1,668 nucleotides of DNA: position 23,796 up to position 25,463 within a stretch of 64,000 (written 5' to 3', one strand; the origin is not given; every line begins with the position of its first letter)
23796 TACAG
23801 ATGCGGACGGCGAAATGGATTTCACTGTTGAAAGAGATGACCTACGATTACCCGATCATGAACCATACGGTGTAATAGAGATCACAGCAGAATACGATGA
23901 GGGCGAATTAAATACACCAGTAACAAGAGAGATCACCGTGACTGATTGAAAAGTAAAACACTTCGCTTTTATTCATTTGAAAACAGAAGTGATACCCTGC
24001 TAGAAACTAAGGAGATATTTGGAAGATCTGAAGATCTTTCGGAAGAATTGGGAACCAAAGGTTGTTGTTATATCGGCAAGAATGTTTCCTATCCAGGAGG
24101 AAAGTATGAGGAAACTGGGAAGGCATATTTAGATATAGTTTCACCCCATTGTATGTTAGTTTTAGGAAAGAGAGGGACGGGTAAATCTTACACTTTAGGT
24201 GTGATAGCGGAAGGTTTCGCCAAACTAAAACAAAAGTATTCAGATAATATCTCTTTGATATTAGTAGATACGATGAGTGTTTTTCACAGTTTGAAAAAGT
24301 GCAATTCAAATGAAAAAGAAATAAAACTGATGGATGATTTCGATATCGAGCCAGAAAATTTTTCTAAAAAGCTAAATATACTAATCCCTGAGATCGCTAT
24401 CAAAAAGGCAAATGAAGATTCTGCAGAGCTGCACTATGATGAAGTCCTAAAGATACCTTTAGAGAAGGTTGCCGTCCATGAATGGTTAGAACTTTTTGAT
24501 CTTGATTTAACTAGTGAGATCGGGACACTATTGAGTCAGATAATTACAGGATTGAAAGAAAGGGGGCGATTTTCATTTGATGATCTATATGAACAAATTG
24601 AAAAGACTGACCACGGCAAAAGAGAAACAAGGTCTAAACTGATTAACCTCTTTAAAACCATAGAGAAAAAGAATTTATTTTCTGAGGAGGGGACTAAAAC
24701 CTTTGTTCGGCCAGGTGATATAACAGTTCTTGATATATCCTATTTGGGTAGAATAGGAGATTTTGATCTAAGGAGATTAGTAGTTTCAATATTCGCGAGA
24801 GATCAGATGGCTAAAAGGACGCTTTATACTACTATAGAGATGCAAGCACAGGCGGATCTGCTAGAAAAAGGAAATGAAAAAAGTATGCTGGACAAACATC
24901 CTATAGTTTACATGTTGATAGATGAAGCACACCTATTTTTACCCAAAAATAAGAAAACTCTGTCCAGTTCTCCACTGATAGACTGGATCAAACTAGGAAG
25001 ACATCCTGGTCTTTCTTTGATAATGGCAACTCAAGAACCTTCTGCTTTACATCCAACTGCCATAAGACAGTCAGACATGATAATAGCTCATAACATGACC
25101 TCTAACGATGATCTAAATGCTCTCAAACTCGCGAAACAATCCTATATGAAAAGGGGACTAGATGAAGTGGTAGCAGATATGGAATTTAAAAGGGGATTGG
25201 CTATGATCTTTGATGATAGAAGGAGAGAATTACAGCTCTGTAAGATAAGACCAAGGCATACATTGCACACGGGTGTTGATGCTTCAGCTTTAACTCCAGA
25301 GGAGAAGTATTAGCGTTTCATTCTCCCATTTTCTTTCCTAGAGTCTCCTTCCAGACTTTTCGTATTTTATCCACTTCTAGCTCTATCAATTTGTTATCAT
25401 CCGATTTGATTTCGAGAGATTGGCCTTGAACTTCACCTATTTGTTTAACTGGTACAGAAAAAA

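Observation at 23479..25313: Fifth member of the conserved-anchor family translationally coupled to a HerA/FtsK-like ATPase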

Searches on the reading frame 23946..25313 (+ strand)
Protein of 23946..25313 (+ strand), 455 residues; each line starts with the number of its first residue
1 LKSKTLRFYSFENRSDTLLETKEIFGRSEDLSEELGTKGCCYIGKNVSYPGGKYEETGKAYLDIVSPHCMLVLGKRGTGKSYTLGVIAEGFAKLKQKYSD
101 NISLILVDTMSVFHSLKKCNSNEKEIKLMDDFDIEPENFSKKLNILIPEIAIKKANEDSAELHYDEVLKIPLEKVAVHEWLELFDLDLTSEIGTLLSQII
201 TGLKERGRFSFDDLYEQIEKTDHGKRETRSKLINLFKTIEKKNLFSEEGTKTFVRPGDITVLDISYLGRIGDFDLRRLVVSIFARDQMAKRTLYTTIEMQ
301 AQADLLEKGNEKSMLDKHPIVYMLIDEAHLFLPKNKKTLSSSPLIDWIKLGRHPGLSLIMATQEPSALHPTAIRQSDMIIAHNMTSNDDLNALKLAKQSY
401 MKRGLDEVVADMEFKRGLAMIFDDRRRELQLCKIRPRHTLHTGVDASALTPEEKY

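Call 3: search_protein_families(library=pfam, proteins=[window:23946-25313:+], max_evalue=1)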
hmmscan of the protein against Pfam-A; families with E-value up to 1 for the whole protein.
window:23946-25313:+ (455 aa): 10 families
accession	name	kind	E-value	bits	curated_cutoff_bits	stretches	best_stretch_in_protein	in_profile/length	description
PF01935.23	DUF87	-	7.9e-12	46.2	23.2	1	59-265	13-202/220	Helicase HerA, central domain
PF05872.18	HerA_C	-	1.5e-08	34.2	22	1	279-402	217-341/502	Helicase HerA-like C-terminal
PF05707.18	Zot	-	0.00021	21.2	20.3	1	322-371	84-134/197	Zonular occludens toxin (Zot)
PF00004.35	AAA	-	0.00093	20.1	21.2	0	303-378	47-125/131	ATPase family associated with various cellular activities (AAA)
PF20720.3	nSTAND3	-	0.0043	17.2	27.2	1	68-132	18-74/155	Novel STAND NTPase 3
PF13191.12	AAA_16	-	0.028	15.4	32.6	1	66-91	23-48/167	AAA ATPase domain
PF13401.12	AAA_22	-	0.065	14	27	0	68-89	6-27/130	AAA domain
PF05127.21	NAT10_TcmA_helicase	-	0.081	13.2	22.7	1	72-100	2-27/176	RNA cytidine acetyltransferase NAT10/TcmA, helicase domain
PF13245.12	AAA_19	-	0.1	13.2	25.1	1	64-102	8-44/134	AAA domain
PF13604.12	AAA_30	-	0.12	12.5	27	1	69-94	20-45/191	AAA domain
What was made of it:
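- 23997..25313 (+): Probable true coding sequence (438 aa, CTG start) of a soluble HerA-clade P-loop ATPase. It has only about 55 residues before the P-loop and no TM segment. Pfam DUF87 and HerA_C (call 3).
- On HerA (HerA-NurA double-strand-break repair helicase): Pfam DUF87 46.2 bits (cut-off 23.2) and HerA_C 34.2 bits (cut-off 22) (call 3).
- Closest known: HerA of the HerA-NurA DNA end-resection complex. Same: Matches Pfam DUF87 and HerA_C (call 3).
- Checked: The ATPase matches Pfam DUF87 (46.2 bits, cut-off 23.2) and HerA_C (34.2 bits, cut-off 22) (call 3).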

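Call 4: search_protein_families(library=ncbifam, proteins=[window:23946-25313:+], max_evalue=1)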
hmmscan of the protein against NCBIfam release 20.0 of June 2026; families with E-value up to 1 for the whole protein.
window:23946-25313:+ (455 aa): 10 families
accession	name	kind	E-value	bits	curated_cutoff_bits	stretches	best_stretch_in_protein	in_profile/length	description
NF042944.1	HerA_antiphage_2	equivalog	3e-08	32.9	850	1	258-393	378-504/576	anti-phage-associated helicase HerA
NF042943.1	HerA_antiphage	equivalog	1.8e-07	30.1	800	1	295-409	415-527/566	anti-phage-associated helicase HerA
NF040937.1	HerA_Thermprot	equivalog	3.5e-06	25.7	800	1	315-377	346-407/487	DNA double-strand break repair helicase HerA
NF053655.1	CedD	equivalog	3.3e-05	22.8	600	1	177-393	289-488/527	DNA-translocating ATPase CedD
NF041017.1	DNA_import_CedB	equivalog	7.5e-05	21.5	700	1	207-366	387-517/590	DNA import protein CedB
NF047389.1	ATPase_Sll1717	subfamily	0.00012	21.4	75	1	59-239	21-177/454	P-loop ATPase, Sll1717 family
NF040819.1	helicase_HerA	equivalog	0.00018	20.2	970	1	64-389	154-473/561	DNA double-strand break repair helicase HerA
TIGR03925.1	T7SS_EccC_b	equivalog_domain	0.0018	16.6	346.55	1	56-109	350-401/564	type VII secretion protein EccCb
NF010461.0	PRK13886.1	subfamily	0.037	13.4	360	1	70-145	6-76/241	conjugal transfer protein TraL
NF033849.1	ser_rich_anae_1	subfamily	0.061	10.6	650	1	211-392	913-1098/1163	serine-rich protein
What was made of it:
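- On HerA (HerA-NurA double-strand-break repair helicase): 20.2 and 25.7 bits against cut-offs of 970 and 800 (call 4).
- On Ced DNA importer ATPase (CedB/CedD): CedB 21.5 bits (cut-off 700) and CedD 22.8 bits (cut-off 600) (call 4).
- On Anti-phage HerA systems (Sir2-HerA, DUF4297-HerA) and MADS: 30.1 and 32.9 bits against cut-offs of 800 and 850 (call 4).
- The only VirB4-lineage model hits for the window protein are weak: CedB 21.5 bits and CedD 22.8 bits (call 4). It scores 20-33 bits against HerA equivalogs whose cut-offs are 800-970 (call 4). It scores 30-33 bits against anti-phage HerA cut-offs of 800-850 (call 4).
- Tried and rejected: HerA-NurA, Ced, Sir2-HerA and DUF4297-HerA membership were rejected on curated model scores (call 4).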

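Call 6: search_solved_structures(query=window:23946-25313:+, max_evalue=1, show_alignments=2)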
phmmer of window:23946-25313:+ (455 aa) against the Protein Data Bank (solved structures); distinct sequences matched with E-value up to 1: 13.
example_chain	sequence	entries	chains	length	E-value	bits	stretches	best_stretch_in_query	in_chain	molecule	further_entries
8xau_A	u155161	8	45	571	5.5e-06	28.6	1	319-404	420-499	ATP-binding protein | HerA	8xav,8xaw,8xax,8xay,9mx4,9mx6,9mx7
8j4u_M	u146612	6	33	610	0.00016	23.8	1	274-407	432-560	Nucleoside triphosphate hydrolase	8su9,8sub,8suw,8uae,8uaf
8yho_A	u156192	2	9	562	0.00017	23.7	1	307-393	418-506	DUF87 domain-containing protein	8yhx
8wiv_A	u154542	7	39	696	0.00026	23.1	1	318-394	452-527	Helicase HerA central domain-containing protein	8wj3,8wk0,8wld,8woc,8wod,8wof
4kfr_A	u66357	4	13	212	0.00036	22.6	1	303-388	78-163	Genome packaging NTPase B204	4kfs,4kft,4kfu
4d2i_A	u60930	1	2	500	0.0031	19.5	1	316-377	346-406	HERA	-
4r2h_A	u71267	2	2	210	0.0035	19.4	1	322-395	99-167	STIV B204 ATPase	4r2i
8wet_A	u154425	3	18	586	0.012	17.6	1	324-400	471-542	TdpA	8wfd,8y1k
9c1m_M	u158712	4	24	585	0.015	17.3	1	314-396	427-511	ATP-binding protein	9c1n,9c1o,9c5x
9x1l_A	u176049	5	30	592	0.017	17.1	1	307-397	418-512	DNA helicase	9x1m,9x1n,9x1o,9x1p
8ecp_A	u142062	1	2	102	0.11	14.4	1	169-240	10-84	Antibiotic biosynthesis monooxygenase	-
8ecx_A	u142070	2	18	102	0.22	13.4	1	170-239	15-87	Antibiotic biosynthesis monooxygenase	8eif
5gq1_A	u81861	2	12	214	0.67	11.9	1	65-99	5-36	Genome polyprotein | EV71 2C ATPase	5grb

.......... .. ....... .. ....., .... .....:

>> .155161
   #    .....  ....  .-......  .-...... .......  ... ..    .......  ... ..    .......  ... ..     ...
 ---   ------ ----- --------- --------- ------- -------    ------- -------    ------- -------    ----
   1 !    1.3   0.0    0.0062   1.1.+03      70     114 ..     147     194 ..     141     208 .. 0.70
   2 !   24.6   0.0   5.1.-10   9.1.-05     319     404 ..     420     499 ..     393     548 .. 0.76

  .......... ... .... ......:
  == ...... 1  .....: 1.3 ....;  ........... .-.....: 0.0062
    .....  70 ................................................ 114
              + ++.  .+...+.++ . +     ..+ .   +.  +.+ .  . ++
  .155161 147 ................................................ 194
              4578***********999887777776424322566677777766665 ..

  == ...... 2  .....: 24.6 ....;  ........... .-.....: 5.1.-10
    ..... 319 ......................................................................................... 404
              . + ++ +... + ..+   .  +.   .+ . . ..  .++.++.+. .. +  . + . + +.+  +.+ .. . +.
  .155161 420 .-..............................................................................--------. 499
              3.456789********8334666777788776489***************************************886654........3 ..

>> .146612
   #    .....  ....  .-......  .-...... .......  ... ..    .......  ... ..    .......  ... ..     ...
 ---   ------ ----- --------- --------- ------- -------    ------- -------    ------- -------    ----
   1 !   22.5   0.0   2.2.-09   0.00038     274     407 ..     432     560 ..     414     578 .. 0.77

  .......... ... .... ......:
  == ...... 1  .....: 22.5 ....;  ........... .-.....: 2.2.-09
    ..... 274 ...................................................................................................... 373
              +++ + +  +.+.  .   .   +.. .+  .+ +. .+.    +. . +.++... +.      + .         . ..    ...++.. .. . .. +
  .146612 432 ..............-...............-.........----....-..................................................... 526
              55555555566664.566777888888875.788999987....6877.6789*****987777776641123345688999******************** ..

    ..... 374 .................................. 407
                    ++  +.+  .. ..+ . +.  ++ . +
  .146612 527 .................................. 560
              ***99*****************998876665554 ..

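Call 7: find_homologous_proteins(query=window:23946-25313:+)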
Query window:23946-25313:+ (455 aa): 278 proteins with E <= 0.001 among 8000 candidates; the best 120 are listed.
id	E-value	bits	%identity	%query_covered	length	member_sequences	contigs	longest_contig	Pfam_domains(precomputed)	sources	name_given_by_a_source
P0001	0.0e+0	1013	100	100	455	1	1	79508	PF01935.24,PF05872.19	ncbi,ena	-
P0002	2.1e-207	707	71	96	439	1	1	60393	PF01935.24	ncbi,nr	ncbi:MAG: ATP-binding protein [Candidatus Thermoplasmatota archaeon]|nr:ATP-binding protein [Candida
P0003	1.3e-206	705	71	96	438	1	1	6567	PF01935.24,PF05872.19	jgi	-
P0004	1.9e-206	704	71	96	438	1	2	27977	PF01935.24,PF05872.19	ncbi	-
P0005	1.1e-205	701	71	96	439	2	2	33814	PF01935.24,PF05872.19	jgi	-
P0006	1.6e-205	701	71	96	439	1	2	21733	PF01935.24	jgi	-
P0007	2.2e-205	701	71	96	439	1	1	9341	PF01935.24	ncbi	-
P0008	5.6e-205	699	70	96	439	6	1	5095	PF01935.24,PF05872.19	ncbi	-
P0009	1.0e-204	698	72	96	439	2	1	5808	PF01935.24,PF05872.19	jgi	-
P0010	1.2e-204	698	71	96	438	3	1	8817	PF01935.24,PF05872.19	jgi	-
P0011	5.2e-203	693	70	96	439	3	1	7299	PF01935.24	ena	-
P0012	4.8e-201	686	70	96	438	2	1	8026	PF01935.24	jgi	-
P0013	5.2e-194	663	69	93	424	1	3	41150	PF01935.24,PF05872.19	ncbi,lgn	ncbi:MAG: ATP-binding protein [Thermoplasmata archaeon]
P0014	7.5e-183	626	71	87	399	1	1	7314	PF01935.24,PF05872.19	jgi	-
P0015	1.7e-182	625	63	95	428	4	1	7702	PF01935.24,PF05872.19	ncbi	-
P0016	1.1e-181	622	62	95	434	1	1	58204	PF01935.24,PF05872.19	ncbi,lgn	ncbi:MAG: ATP-binding protein [Thermoplasmatota archaeon]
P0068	5.1e-148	511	53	94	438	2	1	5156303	PF01935.24,PF05872.19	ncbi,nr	ncbi:MAG: ATP-binding protein [Thermoplasmata archaeon]|nr:MAG: ATP-binding protein [Thermoplasmata 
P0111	7.6e-137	475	49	96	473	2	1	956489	PF01935.24,PF05872.19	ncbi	-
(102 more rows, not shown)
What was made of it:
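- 23997..25313 (+): Homologue lengths are 438-439 aa (call 7).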

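Call 8: find_encoding_contigs(protein=P0016, flank=6000, max_places=2)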
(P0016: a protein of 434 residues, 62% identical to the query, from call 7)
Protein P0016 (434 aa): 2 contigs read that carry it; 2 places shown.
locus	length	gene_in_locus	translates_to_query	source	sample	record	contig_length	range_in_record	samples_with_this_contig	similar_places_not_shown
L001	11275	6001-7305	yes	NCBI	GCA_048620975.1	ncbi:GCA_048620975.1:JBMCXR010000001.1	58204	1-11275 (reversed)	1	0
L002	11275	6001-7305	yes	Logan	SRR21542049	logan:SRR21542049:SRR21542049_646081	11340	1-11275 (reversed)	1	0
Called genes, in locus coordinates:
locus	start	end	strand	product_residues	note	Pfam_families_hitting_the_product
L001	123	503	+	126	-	PF04472:SepF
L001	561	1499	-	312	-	PF00288:GHMP_kinases_N, PF08544:GHMP_kinases_C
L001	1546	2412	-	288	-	PF05569:Peptidase_M56 (weak), PF01435:Peptidase_M48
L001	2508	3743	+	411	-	PF01896:DNA_primase_S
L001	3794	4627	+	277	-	-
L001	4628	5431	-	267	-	PF04055:Radical_SAM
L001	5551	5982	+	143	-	PF02369:Big_1 (weak)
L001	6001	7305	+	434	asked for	PF01935:DUF87, PF05872:HerA_C (faint)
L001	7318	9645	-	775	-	PF18072:FGAR-AT_linker, PF00586:AIRS, PF02769:AIRS_C, PF00586:AIRS, PF02769:AIRS_C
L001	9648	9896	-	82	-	PF02700:PurS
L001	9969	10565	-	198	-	PF01810:LysE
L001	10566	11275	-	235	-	PF01266:DAO, PF07992:Pyr_redox_2 (weak)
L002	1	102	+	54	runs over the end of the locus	?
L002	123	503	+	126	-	PF04472:SepF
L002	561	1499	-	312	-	PF00288:GHMP_kinases_N, PF08544:GHMP_kinases_C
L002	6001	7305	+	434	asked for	PF01935:DUF87, PF05872:HerA_C (faint)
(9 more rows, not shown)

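Call 9: find_encoding_contigs(protein=P0068, flank=6000, max_places=2)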
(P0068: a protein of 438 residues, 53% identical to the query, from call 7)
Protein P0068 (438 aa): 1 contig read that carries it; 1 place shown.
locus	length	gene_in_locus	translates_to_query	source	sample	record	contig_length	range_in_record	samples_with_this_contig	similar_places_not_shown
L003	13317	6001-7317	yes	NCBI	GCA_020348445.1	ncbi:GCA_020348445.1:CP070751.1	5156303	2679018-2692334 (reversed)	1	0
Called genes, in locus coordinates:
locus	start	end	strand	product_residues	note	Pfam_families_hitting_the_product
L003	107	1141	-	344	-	PF21347:DUF3108_like (weak)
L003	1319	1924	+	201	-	-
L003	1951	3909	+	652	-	PF00437:T2SSE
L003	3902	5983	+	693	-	-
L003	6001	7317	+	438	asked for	PF01935:DUF87, PF05872:HerA_C (faint)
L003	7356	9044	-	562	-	PF06739:SBBP (weak)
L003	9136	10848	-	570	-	PF07494:Reg_prop (faint), PF06739:SBBP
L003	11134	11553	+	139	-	-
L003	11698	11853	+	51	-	-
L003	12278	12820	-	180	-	-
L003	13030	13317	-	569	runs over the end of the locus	PF06739:SBBP (weak)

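Call 10: find_encoding_contigs(protein=P0111, flank=6000, max_places=2)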
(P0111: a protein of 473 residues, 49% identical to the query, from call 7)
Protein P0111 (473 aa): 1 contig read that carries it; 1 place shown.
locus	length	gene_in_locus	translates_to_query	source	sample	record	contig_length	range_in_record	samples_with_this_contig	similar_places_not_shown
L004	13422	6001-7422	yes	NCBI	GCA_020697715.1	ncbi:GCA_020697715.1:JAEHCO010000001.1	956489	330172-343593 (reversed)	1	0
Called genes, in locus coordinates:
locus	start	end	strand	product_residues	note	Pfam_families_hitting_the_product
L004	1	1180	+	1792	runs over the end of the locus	PF07705:CARDB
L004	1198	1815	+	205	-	-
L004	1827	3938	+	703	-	PF00437:T2SSE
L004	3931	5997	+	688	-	-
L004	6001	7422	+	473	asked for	PF01935:DUF87, PF05872:HerA_C (weak)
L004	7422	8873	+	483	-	PF15418:DUF4625 (faint), PF19077:Big_13 (faint)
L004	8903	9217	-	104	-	PF01037:AsnC_trans_reg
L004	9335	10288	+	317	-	PF01040:UbiA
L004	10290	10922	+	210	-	PF02517:Rce1-like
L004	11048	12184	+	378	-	PF02073:Peptidase_M29 (faint), PF26233:NicX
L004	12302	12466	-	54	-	-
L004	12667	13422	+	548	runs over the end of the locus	PF03483:B3_4, PF03484:B5, PF17759:tRNA_synthFbeta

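Call 20: find_related_loci(query=A1, collection=genome_contigs, flank=10000)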
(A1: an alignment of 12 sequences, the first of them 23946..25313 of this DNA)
Query A1 (455 aa) in genome_contigs; peptide patterns used: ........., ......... (x = any residue, [..] = any of these).
319 stretches matched a pattern; 309 encode a relative of the query (tblastn E <= 1e-3); the best 80 are kept; 78 distinct loci.
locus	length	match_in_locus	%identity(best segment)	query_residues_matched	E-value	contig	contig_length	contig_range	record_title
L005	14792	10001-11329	71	14-455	0e+0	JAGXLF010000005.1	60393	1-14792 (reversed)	MAG: Thermoplasmatota archaeon isolate GSL_GSL3510_9 NODE_32_length_60393_cov_15.6194, whole genome shotgun sequence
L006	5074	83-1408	71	15-455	0e+0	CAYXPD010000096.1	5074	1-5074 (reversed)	MAG TPA_asm: uncultured Thermoplasmata archaeon isolate binchicken_co32_414 genome assembly, contig: NODE_30287_length_5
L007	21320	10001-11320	71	16-454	0e+0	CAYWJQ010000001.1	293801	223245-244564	MAG TPA_asm: uncultured Thermoplasmata archaeon isolate ERP127260_co1_25 genome assembly, contig: NODE_1_length_293801_c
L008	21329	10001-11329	70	13-454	0e+0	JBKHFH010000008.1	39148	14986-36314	MAG: Thermoplasmata archaeon isolate D1M05_39 NODE_416_length_39148_cov_63.837899, whole genome shotgun sequence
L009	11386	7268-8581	71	15-454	0e+0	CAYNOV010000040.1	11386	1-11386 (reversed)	MAG TPA_asm: uncultured Thermoplasmata archaeon isolate binchicken_co32_401 genome assembly, contig: NODE_9800_length_11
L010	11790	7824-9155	70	13-455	0e+0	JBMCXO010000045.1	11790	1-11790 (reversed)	MAG: Candidatus Natronoplasma sp. isolate D5M12_42 NODE_2374_length_11790_cov_11.307201, whole genome shotgun sequence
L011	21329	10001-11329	69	14-455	0e+0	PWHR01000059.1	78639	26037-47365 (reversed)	MAG: Thermoplasmata archaeon isolate T1Sed10_119m T1-Sed10-C119, whole genome shotgun sequence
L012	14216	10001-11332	67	13-455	0e+0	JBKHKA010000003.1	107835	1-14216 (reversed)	MAG: Candidatus Aenigmatarchaeota archaeon isolate D5M12_30 NODE_30_length_107835_cov_28.546716, whole genome shotgun se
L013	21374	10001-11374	67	2-455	0e+0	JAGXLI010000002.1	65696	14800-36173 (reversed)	MAG: Thermoplasmatota archaeon isolate GSL_GSL3510_12 NODE_22_length_65696_cov_10.0209, whole genome shotgun sequence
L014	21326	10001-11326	68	15-455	0e+0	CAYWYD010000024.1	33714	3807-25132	MAG TPA_asm: uncultured Thermoplasmata archaeon isolate ERP127260_co1_119 genome assembly, contig: NODE_425_length_33714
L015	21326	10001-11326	66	15-455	0e+0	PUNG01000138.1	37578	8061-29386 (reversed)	MAG: Thermoplasmata archaeon isolate B1Sed10_20 B1-Sed10-C767, whole genome shotgun sequence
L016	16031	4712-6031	66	15-454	0e+0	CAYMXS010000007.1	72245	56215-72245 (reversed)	MAG TPA_asm: uncultured Thermoplasmata archaeon isolate ERP127260_co1_112 genome assembly, contig: NODE_62_length_72245_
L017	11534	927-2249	63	14-454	0e+0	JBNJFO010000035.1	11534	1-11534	MAG: Thermoplasmatota archaeon isolate Y22_60dBSe2.bin.73 NODE_7149_length_11534_cov_6.591342, whole genome shotgun sequ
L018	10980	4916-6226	63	18-454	0e+0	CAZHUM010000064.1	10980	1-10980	MAG TPA_asm: uncultured Thermoplasmata archaeon isolate SRP141376_co2_322 genome assembly, contig: NODE_11361_length_109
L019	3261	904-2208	63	18-454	0e+0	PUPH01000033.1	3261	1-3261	MAG: Thermoplasmata archaeon isolate B1Sed10_107R1 B1-Sed10-C50909, whole genome shotgun sequence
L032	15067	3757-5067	63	18-454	0e+0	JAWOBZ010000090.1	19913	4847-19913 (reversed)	MAG: Thermoplasmata archaeon isolate BLK3-3.bin.4 k191_292313, whole genome shotgun sequence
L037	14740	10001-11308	52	23-453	5e-152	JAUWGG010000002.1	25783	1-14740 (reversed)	MAG: Methanobacteriota archaeon isolate CSMAG_2236 CSMAG_2236_k141_2305852_length_25783_cov_7.0000, whole genome shotgun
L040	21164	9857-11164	51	19-453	1e-147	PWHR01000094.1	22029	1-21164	MAG: Thermoplasmata archaeon isolate T1Sed10_119m T1-Sed10-C1886, whole genome shotgun sequence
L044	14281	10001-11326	50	19-453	2e-145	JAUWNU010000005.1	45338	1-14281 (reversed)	MAG: Methanomassiliicoccales archaeon isolate CSMAG_2432 CSMAG_2432_k141_12748_length_45338_cov_13.1305, whole genome sh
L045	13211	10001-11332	49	18-454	2e-144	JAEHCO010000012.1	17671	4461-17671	MAG: Methanobacteriota archaeon isolate SF.bin51 NODE_12_length_17671_cov_10.341082, whole genome shotgun sequence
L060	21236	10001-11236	35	26-449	6e-80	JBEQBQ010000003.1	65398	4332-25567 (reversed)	MAG: Candidatus Nanohaloarchaea archaeon isolate 04_S200.semibin_refined.147 NODE_40_length_65398_cov_2.037429, whole ge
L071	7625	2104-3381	33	8-443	1e-76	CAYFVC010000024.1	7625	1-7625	MAG TPA_asm: uncultured archaeon isolate ERP108616_co1_107 genome assembly, contig: k119_382033, whole genome shotgun se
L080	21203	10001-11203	35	26-443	1e-75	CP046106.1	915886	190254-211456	Candidatus Nanohaloarchaea archaeon strain M3_22 chromosome, complete genome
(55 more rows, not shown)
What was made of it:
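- At least 3 MAGs carry both type A and type B (call 20).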
